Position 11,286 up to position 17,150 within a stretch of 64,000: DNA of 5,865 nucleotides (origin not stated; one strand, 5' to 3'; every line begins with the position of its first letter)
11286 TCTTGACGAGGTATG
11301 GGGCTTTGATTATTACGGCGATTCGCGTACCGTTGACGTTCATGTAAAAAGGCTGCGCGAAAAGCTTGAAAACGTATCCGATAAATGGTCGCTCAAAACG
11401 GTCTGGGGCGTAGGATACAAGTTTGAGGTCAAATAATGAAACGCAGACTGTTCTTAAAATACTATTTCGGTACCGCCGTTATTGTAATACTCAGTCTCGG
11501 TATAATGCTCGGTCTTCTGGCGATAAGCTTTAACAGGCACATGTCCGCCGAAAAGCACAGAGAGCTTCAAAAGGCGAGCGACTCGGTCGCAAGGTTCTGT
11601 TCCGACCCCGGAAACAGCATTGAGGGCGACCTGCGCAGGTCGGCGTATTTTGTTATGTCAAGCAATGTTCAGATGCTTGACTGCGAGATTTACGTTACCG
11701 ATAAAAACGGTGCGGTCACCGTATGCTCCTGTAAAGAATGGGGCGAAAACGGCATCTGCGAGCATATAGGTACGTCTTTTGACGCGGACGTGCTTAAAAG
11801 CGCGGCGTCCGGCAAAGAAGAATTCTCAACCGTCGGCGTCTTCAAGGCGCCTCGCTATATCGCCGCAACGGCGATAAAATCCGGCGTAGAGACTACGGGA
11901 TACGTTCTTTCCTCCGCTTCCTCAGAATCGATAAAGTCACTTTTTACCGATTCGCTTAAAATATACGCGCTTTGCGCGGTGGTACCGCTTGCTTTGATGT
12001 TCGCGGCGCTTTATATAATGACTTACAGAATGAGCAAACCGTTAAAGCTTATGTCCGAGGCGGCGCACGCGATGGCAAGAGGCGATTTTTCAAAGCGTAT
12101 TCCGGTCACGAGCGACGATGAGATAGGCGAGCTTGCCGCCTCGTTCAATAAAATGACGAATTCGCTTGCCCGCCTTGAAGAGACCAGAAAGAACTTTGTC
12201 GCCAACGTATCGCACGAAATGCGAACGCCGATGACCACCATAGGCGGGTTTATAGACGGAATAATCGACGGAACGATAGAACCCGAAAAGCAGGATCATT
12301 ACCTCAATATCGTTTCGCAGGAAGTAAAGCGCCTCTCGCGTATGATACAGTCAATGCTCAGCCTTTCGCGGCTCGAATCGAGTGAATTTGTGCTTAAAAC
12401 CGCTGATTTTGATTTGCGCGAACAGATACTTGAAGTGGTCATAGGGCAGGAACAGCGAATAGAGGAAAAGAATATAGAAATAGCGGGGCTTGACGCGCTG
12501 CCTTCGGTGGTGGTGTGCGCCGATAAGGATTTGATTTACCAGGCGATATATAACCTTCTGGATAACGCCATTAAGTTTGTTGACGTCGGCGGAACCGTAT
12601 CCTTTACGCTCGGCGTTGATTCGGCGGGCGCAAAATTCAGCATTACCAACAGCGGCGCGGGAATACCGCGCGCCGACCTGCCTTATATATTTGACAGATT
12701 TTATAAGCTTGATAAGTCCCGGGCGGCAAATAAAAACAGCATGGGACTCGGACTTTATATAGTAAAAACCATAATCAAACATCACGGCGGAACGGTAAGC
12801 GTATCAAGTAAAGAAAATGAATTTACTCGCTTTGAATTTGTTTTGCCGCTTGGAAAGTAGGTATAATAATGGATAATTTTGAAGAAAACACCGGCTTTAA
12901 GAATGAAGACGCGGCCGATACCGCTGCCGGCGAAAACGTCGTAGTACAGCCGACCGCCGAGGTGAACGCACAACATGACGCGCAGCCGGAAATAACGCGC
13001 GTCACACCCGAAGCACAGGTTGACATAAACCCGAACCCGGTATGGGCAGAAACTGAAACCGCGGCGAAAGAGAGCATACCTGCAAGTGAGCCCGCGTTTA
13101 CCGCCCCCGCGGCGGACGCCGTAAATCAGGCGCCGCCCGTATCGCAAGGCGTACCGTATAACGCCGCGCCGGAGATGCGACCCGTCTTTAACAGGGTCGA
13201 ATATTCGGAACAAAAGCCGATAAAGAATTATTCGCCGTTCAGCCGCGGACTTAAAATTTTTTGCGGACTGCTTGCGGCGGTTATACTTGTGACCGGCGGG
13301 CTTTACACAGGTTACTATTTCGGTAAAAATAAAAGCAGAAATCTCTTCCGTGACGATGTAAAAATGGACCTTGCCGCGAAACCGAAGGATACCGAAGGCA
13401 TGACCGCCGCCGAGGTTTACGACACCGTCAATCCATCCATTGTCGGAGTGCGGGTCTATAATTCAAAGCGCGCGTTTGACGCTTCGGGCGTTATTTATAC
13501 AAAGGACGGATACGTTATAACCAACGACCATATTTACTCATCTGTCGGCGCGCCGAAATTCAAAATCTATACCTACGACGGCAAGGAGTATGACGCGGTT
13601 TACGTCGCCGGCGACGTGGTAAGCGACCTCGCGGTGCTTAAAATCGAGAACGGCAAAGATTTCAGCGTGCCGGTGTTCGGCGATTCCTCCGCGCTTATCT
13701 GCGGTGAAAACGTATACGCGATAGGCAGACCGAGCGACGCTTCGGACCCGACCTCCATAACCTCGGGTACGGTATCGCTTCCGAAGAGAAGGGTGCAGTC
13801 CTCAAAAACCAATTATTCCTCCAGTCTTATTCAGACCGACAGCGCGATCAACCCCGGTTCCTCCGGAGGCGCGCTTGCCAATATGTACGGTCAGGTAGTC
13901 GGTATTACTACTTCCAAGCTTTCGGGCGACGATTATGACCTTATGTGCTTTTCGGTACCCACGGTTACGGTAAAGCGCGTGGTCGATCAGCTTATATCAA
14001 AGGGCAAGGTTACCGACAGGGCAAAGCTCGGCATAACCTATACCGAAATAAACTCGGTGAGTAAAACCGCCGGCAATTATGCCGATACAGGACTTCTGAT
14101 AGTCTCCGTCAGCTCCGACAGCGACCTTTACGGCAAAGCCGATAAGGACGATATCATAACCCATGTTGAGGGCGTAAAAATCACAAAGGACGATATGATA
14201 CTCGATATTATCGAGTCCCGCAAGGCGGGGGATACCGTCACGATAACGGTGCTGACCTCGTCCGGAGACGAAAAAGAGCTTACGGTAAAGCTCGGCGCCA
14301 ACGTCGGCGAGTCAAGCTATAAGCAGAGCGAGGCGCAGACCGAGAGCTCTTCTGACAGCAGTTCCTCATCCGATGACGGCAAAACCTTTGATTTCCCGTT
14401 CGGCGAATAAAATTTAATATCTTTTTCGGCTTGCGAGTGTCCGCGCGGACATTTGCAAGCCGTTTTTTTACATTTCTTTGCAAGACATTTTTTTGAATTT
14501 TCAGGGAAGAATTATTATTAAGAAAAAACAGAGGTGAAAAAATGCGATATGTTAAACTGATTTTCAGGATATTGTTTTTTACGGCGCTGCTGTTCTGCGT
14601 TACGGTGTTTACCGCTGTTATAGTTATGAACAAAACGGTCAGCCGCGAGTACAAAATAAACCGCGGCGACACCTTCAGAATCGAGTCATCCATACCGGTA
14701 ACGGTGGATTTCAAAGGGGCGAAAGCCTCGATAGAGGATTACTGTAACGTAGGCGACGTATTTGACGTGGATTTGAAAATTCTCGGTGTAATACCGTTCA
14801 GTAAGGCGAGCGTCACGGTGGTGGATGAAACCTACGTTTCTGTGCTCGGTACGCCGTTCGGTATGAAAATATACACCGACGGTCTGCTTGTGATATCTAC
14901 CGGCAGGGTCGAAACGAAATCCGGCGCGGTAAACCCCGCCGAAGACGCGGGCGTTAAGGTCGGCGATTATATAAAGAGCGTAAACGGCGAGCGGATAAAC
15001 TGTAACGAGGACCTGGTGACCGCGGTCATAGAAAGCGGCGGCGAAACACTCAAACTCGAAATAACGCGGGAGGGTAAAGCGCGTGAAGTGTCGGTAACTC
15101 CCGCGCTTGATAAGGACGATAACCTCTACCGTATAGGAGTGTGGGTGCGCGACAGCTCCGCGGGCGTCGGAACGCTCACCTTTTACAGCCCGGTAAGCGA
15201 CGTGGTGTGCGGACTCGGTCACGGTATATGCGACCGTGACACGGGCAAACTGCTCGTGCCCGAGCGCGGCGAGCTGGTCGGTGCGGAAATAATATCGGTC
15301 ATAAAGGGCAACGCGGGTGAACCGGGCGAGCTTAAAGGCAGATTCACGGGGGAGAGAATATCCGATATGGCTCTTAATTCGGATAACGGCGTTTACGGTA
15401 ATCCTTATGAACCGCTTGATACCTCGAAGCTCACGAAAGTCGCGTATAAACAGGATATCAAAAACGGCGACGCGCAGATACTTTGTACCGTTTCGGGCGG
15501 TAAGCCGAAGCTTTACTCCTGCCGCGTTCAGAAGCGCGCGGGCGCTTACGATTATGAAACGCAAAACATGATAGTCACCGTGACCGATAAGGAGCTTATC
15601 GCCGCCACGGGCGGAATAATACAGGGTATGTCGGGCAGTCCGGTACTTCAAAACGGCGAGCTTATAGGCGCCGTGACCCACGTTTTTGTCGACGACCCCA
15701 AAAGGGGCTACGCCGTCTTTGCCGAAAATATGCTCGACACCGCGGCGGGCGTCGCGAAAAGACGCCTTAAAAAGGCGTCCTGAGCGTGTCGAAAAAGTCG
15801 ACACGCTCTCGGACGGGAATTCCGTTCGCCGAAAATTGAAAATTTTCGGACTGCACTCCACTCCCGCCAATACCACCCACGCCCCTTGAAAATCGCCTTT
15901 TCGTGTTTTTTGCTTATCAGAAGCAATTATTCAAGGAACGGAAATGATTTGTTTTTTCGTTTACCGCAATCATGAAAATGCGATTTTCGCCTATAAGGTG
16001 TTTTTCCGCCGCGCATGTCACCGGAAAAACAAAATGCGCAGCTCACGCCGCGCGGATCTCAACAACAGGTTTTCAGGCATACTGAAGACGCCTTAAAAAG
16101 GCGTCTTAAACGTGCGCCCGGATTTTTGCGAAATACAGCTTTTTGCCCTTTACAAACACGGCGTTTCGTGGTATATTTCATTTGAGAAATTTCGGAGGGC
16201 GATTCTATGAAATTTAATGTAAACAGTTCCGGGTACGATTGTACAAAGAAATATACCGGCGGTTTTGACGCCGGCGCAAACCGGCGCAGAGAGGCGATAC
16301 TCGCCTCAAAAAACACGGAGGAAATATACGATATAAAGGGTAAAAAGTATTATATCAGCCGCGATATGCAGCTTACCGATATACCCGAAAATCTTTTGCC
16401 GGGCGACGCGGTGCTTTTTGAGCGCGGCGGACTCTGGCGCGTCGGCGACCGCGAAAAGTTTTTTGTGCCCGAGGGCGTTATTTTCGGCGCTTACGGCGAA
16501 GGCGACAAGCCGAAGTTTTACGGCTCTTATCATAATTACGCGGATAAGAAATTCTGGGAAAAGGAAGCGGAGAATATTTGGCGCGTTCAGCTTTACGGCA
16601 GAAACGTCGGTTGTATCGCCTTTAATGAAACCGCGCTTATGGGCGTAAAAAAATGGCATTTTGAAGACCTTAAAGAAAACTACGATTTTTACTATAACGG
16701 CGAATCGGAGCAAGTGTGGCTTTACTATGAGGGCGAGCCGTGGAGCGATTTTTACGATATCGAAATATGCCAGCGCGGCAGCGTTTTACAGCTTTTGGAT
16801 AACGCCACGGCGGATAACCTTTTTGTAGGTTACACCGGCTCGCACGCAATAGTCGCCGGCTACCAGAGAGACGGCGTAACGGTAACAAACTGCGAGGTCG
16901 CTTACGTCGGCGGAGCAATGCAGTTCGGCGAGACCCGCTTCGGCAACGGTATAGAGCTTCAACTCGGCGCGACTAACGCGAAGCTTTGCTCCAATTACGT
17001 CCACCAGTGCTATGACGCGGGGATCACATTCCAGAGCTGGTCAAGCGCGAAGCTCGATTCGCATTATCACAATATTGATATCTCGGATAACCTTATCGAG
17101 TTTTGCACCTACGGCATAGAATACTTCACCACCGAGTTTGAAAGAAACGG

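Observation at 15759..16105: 305-bp structured insertion after spoIVB, flanked by a 21-bp duplication that preserves a ghost spoIVB stop region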

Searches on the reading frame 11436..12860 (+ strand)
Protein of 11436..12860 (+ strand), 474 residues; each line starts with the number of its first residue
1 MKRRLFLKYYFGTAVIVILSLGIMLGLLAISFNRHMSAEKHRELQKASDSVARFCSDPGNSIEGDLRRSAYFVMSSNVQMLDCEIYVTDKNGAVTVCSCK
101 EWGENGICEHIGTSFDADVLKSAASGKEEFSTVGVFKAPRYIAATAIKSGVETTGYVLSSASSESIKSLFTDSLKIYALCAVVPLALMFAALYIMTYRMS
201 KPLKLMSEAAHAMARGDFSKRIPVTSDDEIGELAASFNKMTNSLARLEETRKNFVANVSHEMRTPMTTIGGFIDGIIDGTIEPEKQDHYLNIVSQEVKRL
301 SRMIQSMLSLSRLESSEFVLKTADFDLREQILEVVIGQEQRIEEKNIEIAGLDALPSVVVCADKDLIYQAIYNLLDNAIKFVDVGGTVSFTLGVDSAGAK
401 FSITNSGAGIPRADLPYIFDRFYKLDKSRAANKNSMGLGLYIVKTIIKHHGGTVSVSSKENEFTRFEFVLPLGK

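Call 60: search_protein_families(library=pfam, proteins=[window:11436-12860:+], max_evalue=0.0001)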
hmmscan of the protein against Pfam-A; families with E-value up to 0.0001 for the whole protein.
window:11436-12860:+ (474 aa): 4 families
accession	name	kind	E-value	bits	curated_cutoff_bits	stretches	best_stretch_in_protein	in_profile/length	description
PF02518.31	HATPase_c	-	2.5e-25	89.5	26.4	1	363-473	2-110/111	Histidine kinase-, DNA gyrase B-, and HSP90-like ATPase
PF00512.31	HisKA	-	2.1e-17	63.3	26.9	1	251-315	2-65/66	His Kinase A (phospho-acceptor) domain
PF00672.30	HAMP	-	5.2e-17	62.4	25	1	195-244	2-51/53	HAMP domain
PF14501.12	HATPase_c_5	-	3.2e-05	24.2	22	0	367-464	6-96/102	GHKL domain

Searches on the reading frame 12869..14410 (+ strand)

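Call 60: search_protein_families(library=pfam, proteins=[window:12869-14410:+], max_evalue=0.0001)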
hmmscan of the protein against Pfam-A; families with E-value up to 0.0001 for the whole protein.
window:12869-14410:+ (513 aa): 3 families
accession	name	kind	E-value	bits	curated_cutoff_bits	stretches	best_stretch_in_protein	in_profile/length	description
PF13365.12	Trypsin_2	-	1.7e-28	100.6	27.6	1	205-346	1-144/144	Trypsin-like peptidase domain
PF00089.32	Trypsin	-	3.6e-11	43.8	20.6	1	195-350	17-198/220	Trypsin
PF13180.12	PDZ_2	-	2.5e-06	28.1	27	1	387-475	3-80/80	PDZ domain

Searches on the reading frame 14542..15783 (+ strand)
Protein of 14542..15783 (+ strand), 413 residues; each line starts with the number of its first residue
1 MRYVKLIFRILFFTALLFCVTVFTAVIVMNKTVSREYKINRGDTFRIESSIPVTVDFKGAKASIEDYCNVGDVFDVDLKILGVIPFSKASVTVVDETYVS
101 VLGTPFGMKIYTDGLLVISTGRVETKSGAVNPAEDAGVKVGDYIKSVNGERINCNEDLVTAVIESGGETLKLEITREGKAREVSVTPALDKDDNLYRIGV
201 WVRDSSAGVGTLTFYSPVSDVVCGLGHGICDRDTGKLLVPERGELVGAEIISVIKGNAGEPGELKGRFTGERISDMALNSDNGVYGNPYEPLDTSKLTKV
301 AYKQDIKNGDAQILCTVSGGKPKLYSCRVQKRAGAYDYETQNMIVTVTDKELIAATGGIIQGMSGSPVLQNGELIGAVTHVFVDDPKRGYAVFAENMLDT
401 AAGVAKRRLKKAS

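Call 19: find_encoding_contigs(protein=window:14542-15783:+, flank=4000, max_places=10)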
Protein window:14542-15783:+ (413 aa): 6 contigs read that carry it; 5 places shown.
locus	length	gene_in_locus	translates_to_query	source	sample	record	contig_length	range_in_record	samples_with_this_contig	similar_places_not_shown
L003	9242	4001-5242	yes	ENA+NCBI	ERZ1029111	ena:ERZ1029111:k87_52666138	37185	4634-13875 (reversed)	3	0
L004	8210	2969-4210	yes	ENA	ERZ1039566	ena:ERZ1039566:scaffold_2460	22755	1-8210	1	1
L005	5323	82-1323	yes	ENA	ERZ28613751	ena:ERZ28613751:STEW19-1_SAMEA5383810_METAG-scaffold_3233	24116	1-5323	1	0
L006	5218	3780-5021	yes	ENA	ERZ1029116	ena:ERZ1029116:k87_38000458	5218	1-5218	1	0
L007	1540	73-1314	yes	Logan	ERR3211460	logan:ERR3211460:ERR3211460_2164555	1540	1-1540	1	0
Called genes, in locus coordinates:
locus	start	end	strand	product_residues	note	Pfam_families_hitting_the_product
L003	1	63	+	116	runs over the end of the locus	PF13451:zf_Tbcl, PF23477:zf_Tbcl_2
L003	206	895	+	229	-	PF00072:Response_reg, PF00486:Trans_reg_C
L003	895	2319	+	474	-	PF00672:HAMP, PF00512:HisKA, PF02518:HATPase_c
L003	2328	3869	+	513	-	PF00089:Trypsin, PF13365:Trypsin_2, PF13180:PDZ_2 (weak)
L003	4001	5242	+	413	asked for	PF13180:PDZ_2, PF14685:PDZ_Tricorn (weak), PF17820:PDZ_6 (weak), PF05580:Peptidase_S55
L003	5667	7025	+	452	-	-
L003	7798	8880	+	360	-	PF08792:A2L_zn_ribbon (faint)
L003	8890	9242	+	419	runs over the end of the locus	PF04536:TPM_phosphatase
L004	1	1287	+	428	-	?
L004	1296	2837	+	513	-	PF00089:Trypsin, PF13365:Trypsin_2, PF13180:PDZ_2 (weak)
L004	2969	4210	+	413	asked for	PF13180:PDZ_2, PF14685:PDZ_Tricorn (weak), PF17820:PDZ_6 (weak), PF05580:Peptidase_S55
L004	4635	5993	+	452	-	-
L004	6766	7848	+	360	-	PF08792:A2L_zn_ribbon (faint)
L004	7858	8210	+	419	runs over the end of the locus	PF04536:TPM_phosphatase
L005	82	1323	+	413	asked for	PF13180:PDZ_2, PF14685:PDZ_Tricorn (weak), PF17820:PDZ_6 (weak), PF05580:Peptidase_S55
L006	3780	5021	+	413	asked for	PF13180:PDZ_2, PF14685:PDZ_Tricorn (weak), PF17820:PDZ_6 (weak), PF05580:Peptidase_S55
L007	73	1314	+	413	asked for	PF13180:PDZ_2, PF14685:PDZ_Tricorn (weak), PF17820:PDZ_6 (weak), PF05580:Peptidase_S55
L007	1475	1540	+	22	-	?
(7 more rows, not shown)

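Call 27: find_homologous_proteins(query=window:14542-15783:+, max_evalue=1e-40)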
Query window:14542-15783:+ (413 aa): 7929 proteins with E <= 1e-40 among 8000 candidates; the best 120 are listed.
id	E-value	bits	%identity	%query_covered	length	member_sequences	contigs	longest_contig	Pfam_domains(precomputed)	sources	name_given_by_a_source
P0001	1.3e-268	909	100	100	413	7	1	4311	PF14685.15,PF17820.8,PF13180.13,PF05580.19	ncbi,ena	-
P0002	2.6e-233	792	85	100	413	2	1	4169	PF17820.8,PF13180.13,PF05580.19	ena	-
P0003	4.0e-228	775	84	100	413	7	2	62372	PF17820.8,PF13180.13,PF05580.19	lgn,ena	-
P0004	9.1e-191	652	70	100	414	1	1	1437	PF13180.13,PF05580.19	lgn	-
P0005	5.4e-190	650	69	100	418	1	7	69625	PF14685.15,PF13180.13,PF05580.19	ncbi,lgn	-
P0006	6.9e-190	649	68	100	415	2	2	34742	PF13180.13,PF05580.19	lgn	-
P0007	3.2e-189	647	69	100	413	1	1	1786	PF13180.13,PF05580.19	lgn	-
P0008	7.0e-189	646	68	100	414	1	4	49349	PF13180.13,PF05580.19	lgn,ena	-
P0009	7.9e-189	646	70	100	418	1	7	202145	PF14685.15,PF17820.8,PF13180.13,PF05580.19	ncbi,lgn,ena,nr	ncbi:MAG: SpoIVB peptidase [Clostridia bacterium]|nr:SpoIVB peptidase [Clostridia bacterium]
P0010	1.3e-188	645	68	100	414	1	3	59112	PF14685.15,PF13180.13,PF05580.19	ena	-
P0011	4.9e-188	643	70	99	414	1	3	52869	PF13180.13,PF05580.19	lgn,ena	-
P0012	1.7e-187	641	69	97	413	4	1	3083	PF17820.8,PF13180.13,PF05580.19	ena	-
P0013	1.4e-186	638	68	100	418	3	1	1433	PF14685.15,PF17820.8,PF13180.13,PF05580.19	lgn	-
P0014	2.1e-186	638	69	100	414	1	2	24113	PF13180.13,PF05580.19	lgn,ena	-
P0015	2.6e-186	638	67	100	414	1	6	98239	PF14685.15,PF13180.13,PF05580.19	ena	-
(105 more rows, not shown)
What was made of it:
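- Checked: ORF 14542-15783 carries PDZ and Peptidase_S55 domains, so it is SpoIVB (calls 19, 27).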

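Call 28: find_encoding_contigs(protein=P0003, flank=3000, max_places=4)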
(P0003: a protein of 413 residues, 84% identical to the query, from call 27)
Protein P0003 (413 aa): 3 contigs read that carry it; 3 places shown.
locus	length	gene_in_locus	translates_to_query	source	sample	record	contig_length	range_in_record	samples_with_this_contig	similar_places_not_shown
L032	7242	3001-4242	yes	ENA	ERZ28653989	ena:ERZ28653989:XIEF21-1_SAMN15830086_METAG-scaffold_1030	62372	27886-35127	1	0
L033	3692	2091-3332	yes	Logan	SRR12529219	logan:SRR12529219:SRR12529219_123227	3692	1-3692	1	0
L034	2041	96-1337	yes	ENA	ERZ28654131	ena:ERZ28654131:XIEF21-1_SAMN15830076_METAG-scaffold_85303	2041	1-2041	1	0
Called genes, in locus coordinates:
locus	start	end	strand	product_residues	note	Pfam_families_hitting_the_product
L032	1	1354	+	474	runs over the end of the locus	PF00672:HAMP, PF00512:HisKA, PF02518:HATPase_c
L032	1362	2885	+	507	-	PF00089:Trypsin, PF13365:Trypsin_2, PF13180:PDZ_2 (weak)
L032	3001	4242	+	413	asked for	PF13180:PDZ_2 (weak), PF17820:PDZ_6 (weak), PF05580:Peptidase_S55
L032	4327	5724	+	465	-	-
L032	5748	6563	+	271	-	PF01048:PNP_UDP_1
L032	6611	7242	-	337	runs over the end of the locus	PF03816:LytR_cpsA_psr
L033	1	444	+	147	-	?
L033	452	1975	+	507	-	PF00089:Trypsin, PF13365:Trypsin_2, PF13180:PDZ_2 (weak)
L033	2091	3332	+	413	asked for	PF13180:PDZ_2 (weak), PF17820:PDZ_6 (weak), PF05580:Peptidase_S55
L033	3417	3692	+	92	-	?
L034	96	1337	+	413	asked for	PF13180:PDZ_2 (weak), PF17820:PDZ_6 (weak), PF05580:Peptidase_S55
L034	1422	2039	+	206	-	?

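Call 29: find_encoding_contigs(protein=P0002, flank=3000, max_places=3)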
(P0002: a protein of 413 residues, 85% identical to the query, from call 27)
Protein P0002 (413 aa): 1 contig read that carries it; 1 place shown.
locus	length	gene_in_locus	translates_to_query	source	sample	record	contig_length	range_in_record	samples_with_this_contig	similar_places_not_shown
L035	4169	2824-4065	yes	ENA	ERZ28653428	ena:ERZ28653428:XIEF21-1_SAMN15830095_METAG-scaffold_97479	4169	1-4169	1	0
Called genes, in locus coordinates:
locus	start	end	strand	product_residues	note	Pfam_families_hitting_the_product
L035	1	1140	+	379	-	?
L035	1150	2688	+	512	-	PF00089:Trypsin, PF13365:Trypsin_2, PF13180:PDZ_2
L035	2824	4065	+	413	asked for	PF13180:PDZ_2 (weak), PF17820:PDZ_6 (weak), PF05580:Peptidase_S55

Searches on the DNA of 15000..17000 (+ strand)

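Call 5: search_rna_families(source=window, start=15000, end=17000, threshold=evalue, max_evalue=10, show_alignments=3)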
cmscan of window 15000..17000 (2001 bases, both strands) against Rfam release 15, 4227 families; matches with E-value up to 10: 2.
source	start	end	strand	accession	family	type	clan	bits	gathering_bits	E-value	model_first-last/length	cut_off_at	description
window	15205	15242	-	RF01554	TB9Cs2H1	Gene; snRNA; snoRNA; HACA-box;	-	18.1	45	2.7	17-53/68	no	Trypanosomatid snoRNA TB9Cs2H1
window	16020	16109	-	RF00519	suhB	Gene; sRNA;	CL00108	14.6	41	8.8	1-77/77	no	Makes More Granules Regulator RNA (mmgR)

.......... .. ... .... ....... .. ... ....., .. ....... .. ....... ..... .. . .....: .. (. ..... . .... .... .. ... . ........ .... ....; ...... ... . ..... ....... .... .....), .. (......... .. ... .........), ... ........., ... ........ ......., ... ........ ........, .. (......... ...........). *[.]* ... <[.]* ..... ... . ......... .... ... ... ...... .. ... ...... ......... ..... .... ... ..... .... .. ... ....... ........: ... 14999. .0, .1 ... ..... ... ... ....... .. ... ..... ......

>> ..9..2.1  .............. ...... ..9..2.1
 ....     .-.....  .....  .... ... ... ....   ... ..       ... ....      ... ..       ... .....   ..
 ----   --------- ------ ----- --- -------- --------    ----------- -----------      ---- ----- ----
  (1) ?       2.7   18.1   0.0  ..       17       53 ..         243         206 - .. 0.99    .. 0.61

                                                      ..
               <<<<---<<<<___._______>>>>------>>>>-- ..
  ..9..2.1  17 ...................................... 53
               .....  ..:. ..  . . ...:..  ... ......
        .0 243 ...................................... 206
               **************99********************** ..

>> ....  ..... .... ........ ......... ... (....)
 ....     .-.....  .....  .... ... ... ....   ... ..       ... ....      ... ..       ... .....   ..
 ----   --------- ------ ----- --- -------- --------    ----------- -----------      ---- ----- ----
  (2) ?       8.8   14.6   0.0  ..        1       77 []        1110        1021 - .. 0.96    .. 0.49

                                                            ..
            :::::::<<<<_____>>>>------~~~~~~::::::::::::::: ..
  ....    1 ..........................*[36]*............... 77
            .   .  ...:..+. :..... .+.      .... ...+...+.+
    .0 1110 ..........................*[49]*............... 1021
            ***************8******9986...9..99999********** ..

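Call 40: search_dna_similar(query=window:15759-16110:+, collection=phages, mode=distant, max_evalue=0.01)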
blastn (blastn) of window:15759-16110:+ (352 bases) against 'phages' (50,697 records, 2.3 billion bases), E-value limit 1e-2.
No match.
